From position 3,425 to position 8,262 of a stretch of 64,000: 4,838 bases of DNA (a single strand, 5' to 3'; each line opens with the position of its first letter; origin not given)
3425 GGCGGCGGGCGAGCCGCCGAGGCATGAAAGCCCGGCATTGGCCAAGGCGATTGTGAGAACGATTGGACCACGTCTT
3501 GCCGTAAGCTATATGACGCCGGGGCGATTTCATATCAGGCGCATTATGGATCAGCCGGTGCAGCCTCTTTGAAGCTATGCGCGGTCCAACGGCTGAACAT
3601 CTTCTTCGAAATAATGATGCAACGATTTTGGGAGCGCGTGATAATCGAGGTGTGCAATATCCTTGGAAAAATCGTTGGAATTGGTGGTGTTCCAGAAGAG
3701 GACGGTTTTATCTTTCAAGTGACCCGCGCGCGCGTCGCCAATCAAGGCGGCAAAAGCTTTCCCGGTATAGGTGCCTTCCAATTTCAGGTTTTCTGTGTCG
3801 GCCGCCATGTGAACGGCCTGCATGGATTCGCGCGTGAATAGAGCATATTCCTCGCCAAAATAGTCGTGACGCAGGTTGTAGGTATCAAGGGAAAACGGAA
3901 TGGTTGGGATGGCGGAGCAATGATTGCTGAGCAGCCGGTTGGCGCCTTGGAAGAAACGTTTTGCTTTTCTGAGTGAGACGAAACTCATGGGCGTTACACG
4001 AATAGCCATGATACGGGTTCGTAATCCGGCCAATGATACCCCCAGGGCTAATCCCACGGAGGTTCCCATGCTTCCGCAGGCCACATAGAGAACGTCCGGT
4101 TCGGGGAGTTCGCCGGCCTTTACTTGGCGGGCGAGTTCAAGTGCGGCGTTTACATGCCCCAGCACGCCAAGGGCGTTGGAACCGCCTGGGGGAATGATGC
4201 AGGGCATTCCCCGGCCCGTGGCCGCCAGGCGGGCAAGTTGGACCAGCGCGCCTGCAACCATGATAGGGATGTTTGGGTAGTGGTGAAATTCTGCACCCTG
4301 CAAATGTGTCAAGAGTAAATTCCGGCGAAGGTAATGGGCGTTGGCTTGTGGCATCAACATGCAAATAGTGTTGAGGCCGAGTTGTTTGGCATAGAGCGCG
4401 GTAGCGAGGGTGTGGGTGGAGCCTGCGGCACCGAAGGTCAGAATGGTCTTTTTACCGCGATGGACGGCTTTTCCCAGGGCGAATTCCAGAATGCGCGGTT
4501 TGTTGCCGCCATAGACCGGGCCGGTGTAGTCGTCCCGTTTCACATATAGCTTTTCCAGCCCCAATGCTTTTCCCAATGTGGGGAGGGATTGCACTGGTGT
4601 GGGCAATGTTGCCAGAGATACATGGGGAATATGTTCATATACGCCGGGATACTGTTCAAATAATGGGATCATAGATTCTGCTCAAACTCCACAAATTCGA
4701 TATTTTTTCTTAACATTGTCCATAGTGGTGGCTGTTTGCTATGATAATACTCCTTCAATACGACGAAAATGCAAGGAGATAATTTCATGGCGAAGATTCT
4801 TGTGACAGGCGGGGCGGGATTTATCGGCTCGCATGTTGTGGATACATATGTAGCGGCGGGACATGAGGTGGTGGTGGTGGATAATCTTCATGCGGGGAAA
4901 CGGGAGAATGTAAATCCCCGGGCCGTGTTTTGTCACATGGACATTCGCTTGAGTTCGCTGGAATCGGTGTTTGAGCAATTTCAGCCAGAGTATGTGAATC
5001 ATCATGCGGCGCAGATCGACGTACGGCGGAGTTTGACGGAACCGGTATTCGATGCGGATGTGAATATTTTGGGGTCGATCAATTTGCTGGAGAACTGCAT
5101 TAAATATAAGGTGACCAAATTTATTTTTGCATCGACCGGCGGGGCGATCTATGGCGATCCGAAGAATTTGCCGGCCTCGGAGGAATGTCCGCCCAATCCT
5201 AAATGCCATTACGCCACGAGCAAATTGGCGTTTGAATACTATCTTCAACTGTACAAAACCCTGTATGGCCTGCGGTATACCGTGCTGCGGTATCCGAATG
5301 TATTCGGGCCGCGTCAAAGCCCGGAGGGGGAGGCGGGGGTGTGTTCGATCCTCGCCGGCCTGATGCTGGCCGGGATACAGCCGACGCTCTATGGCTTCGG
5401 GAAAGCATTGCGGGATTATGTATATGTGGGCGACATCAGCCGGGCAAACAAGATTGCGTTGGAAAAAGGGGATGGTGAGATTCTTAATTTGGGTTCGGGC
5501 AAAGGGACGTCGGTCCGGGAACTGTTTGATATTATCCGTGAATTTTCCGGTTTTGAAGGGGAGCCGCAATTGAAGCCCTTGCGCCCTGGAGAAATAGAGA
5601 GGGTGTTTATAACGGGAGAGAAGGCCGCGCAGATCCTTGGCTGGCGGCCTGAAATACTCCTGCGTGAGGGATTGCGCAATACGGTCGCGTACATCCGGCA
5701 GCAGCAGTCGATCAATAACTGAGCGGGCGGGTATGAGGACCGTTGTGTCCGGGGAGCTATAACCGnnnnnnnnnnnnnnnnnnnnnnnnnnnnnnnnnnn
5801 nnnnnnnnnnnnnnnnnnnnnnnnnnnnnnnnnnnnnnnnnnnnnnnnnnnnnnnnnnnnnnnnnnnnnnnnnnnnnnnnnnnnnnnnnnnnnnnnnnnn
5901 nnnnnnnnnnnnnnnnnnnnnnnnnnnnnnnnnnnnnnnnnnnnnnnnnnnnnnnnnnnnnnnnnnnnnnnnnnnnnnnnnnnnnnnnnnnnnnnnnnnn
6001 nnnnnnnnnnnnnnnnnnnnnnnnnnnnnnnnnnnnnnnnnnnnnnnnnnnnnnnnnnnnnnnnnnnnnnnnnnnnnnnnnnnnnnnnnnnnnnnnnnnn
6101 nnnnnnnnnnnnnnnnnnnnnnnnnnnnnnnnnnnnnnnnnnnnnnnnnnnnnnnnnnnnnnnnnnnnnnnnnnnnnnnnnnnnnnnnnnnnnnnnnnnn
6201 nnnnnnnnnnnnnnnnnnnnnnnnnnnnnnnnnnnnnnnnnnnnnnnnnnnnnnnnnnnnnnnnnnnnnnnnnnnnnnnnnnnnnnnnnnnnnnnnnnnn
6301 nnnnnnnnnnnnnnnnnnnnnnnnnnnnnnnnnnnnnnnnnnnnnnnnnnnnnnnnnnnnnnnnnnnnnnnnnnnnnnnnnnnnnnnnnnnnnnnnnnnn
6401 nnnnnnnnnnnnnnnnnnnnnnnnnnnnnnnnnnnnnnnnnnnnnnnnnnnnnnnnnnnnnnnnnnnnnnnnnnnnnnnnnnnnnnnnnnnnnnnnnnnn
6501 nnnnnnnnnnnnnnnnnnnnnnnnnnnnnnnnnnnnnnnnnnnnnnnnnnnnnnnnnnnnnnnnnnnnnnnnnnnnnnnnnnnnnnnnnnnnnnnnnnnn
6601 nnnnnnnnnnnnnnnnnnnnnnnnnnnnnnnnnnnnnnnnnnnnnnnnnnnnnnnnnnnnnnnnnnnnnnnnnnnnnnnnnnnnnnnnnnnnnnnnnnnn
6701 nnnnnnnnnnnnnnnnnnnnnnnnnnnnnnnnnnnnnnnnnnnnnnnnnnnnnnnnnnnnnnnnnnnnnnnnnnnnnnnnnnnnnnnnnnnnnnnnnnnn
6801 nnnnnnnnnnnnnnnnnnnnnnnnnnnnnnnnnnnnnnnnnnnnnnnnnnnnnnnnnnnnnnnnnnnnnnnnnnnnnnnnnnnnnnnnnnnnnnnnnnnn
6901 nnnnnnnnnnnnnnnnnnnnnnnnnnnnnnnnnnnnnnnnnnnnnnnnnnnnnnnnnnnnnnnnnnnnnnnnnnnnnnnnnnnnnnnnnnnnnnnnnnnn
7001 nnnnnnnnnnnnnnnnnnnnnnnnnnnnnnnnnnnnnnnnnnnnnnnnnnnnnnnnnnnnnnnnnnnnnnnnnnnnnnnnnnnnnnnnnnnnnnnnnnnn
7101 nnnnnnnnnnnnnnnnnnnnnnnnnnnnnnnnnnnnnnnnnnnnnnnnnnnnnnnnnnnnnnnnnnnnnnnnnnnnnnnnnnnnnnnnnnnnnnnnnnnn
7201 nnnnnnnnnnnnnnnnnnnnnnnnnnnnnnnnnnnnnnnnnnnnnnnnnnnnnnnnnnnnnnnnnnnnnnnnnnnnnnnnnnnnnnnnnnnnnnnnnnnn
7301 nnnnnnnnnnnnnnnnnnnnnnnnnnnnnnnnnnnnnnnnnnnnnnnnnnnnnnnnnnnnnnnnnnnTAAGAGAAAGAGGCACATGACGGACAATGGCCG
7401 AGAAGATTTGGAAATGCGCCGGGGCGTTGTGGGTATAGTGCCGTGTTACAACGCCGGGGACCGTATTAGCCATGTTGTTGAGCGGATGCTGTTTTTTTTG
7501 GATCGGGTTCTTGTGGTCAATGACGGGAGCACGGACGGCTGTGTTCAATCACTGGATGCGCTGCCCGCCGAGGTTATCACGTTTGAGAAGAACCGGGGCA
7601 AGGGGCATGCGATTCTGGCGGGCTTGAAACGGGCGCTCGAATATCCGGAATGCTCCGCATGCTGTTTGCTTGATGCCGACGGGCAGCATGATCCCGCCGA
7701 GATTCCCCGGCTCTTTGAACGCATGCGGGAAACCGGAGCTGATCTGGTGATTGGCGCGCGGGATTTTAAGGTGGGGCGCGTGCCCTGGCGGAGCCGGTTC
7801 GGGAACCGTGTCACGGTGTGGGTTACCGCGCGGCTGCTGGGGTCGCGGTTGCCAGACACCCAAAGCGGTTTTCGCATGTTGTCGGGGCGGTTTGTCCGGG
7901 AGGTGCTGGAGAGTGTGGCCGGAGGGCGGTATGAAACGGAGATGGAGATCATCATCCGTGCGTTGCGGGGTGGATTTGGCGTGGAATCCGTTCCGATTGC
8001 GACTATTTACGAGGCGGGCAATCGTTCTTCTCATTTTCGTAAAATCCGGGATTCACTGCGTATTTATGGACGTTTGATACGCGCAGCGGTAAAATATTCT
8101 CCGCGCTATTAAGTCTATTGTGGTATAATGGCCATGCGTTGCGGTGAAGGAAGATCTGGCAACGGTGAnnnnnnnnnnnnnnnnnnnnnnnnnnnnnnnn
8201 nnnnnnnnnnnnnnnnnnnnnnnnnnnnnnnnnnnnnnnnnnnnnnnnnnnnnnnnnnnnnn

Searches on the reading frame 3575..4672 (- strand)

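Call 18: search_protein_families(library=pfam, proteins=[window:3575-4672:-], max_evalue=0.001)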
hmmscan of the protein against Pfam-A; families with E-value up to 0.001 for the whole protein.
window:3575-4672:- (365 aa): 1 family
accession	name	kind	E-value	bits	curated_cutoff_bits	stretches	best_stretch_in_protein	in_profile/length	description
PF00291.31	PALP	-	1.7e-36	126.5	35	1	19-329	2-294/295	Pyridoxal-phosphate dependent enzyme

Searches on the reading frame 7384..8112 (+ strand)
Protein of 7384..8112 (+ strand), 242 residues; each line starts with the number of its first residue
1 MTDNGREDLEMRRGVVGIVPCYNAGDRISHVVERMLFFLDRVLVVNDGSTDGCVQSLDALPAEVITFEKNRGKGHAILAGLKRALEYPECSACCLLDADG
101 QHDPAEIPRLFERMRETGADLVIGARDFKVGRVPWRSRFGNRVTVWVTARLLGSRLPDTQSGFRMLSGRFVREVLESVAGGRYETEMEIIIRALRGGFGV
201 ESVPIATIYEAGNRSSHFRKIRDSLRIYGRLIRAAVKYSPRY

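Call 18: search_protein_families(library=pfam, proteins=[window:7384-8112:+], max_evalue=0.001)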
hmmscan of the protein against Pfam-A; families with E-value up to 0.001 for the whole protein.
window:7384-8112:+ (242 aa): 2 families
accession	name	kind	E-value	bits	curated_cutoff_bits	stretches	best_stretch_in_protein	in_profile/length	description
PF00535.33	Glycos_transf_2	-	6.4e-23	82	23.3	1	18-157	3-145/168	Glycosyl transferase family 2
PF12804.13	NTP_transf_3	-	0.00016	22.4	27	1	28-130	27-127/160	MobA-like NTP transferase domain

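Call 59: search_solved_structures(query=window:7384-8112:+, max_evalue=0.00001)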
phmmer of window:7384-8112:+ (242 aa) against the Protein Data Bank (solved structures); distinct sequences matched with E-value up to 0.00001: 4.
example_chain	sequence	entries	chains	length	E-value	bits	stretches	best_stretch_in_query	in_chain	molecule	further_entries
5eke_A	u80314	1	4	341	5.3e-10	42.4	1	18-174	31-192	Uncharacterized glycosyltransferase sll0501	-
5ekp_C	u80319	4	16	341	5.4e-10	42.4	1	18-174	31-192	Uncharacterized glycosyltransferase sll0501 | Glycosyltransferase sll0501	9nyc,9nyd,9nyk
9nye_A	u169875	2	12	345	5.5e-10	42.3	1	18-174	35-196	Glycosyltransferase sll0501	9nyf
5mlz_A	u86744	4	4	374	7.2e-10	42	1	4-193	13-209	Dolichol monophosphate mannose synthase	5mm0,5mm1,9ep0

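Call 60: search_protein_families(library=ncbifam, proteins=[window:7384-8112:+], max_evalue=0.001)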
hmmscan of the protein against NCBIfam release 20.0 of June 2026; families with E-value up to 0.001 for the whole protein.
window:7384-8112:+ (242 aa): 7 families
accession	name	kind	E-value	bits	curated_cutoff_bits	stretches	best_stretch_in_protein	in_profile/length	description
NF058614.1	PPMAGASynPpgS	equivalog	1.5e-22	80.2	370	1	18-210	5-199/226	polyprenyl-phospho-N-acetylgalactosaminyl synthase PpgS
TIGR04182.1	glyco_TIGR04182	equivalog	6.2e-20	71.8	325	1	16-240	3-223/293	S-layer glycoprotein N-glycosyltransferase AglJ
NF047588.1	GlcsyltransPgfSStrep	equivalog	4.3e-12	45.9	500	1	27-176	22-169/308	glycosyltransferase PgfS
NF041391.1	DPhHxTase_Halo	equivalog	2.5e-11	43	375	1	22-210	4-186/213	dolichyl-phosphate hexose transferase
TIGR03937.1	PgaC_IcaA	equivalog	1.7e-07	30.5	422.3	1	10-101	42-137/407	poly-beta-1,6-N-acetyl-D-glucosamine synthase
NF007986.1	PRK10714.1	equivalog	5.1e-06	25.7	529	1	18-128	11-128/316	undecaprenyl-phosphate 4-deoxy-4-formamido-L-arabinose transferase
TIGR04283.1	glyco_like_mftF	equivalog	0.00016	21.3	182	1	18-101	4-84/221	TIGR04283 family arsenosugar biosynthesis glycosyltransferase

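Call 98: list_cluster_members(proteins=[window:7384-8112:+, window:5766-7370:+, window:20409-22265:-, window:33998-34948:+, window:37446-37904:+, window:34945-37449:+, window:38005-39426:+])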
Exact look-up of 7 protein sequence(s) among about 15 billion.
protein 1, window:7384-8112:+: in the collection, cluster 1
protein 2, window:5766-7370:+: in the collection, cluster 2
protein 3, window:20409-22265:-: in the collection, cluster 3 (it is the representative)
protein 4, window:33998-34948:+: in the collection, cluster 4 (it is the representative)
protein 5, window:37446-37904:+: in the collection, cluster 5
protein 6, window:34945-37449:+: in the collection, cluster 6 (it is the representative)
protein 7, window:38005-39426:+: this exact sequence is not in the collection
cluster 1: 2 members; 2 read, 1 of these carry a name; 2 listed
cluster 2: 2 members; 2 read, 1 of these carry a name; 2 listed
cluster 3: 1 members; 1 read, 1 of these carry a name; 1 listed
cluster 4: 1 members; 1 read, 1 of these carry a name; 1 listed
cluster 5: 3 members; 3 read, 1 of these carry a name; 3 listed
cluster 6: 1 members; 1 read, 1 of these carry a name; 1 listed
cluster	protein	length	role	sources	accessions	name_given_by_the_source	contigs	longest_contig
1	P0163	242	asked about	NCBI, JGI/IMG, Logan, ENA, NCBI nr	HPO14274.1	MAG TPA: glycosyltransferase family 2 protein [Candidatus Hydrogenedentes bacterium] | glycosyltransferase family 2 protein [Candidatus Hydrogenedentota bacterium]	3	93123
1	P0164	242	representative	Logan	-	-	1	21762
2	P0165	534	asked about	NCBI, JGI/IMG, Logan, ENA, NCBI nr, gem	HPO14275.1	MAG TPA: exopolysaccharide biosynthesis protein [Candidatus Hydrogenedentes bacterium] | exopolysaccharide biosynthesis protein [Candidatus Hydrogenedentota bacterium]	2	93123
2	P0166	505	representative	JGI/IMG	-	-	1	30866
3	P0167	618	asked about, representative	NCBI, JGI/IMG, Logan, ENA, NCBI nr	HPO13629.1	MAG TPA: carbon starvation protein A [Candidatus Hydrogenedentes bacterium] | carbon starvation protein A [Candidatus Hydrogenedentota bacterium]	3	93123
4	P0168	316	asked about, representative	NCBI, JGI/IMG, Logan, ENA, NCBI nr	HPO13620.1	MAG TPA: PhoH family protein [Candidatus Hydrogenedentes bacterium] | PhoH family protein [Candidatus Hydrogenedentota bacterium]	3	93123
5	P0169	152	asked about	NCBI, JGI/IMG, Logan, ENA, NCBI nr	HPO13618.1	MAG TPA: rRNA maturation RNase YbeY [Candidatus Hydrogenedentes bacterium] | rRNA maturation RNase YbeY [Candidatus Hydrogenedentota bacterium]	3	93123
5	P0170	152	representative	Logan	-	-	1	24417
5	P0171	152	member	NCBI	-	-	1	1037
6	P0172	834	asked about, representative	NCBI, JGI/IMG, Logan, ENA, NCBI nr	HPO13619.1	MAG TPA: HDIG domain-containing protein [Candidatus Hydrogenedentes bacterium] | HDIG domain-containing protein [Candidatus Hydrogenedentota bacterium]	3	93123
